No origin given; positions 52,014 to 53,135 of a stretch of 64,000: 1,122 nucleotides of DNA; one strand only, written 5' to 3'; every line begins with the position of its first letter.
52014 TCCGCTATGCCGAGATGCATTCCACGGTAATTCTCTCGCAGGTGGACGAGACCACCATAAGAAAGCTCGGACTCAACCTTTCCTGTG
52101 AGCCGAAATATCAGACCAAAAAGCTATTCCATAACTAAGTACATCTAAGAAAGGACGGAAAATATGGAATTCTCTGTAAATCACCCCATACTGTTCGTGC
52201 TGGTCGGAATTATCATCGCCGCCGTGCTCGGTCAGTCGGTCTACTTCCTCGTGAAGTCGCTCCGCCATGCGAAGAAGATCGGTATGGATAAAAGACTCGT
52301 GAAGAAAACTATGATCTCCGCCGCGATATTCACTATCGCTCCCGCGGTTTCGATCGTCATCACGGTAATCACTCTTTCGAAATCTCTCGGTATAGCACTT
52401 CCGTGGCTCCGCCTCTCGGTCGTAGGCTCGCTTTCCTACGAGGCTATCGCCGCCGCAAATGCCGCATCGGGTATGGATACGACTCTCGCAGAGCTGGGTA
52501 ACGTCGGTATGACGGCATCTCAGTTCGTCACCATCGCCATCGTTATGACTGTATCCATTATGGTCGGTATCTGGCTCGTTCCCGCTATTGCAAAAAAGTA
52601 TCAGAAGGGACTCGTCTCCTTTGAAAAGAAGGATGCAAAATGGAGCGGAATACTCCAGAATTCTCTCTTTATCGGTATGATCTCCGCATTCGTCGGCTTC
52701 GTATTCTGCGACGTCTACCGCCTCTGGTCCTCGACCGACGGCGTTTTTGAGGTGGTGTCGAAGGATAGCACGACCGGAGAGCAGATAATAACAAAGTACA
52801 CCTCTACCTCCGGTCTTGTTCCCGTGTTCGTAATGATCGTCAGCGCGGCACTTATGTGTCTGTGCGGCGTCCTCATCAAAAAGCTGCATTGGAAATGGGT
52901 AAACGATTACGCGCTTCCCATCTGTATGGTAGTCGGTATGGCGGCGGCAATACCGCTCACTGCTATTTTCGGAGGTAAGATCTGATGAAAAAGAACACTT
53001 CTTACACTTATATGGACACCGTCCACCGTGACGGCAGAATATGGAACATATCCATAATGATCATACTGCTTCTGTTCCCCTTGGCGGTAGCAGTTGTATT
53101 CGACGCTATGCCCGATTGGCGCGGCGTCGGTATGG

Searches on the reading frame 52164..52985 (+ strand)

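Call 11: search_protein_families(library=pfam, proteins=[window:52164-52985:+], max_evalue=0.001)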
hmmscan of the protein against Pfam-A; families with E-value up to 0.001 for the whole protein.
window:52164-52985:+ (273 aa): 1 family
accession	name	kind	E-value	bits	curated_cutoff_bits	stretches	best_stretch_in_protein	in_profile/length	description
PF16481.10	DUF5058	-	1.2e-63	215.2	28.2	1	6-259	1-222/222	Domain of unknown function (DUF5058)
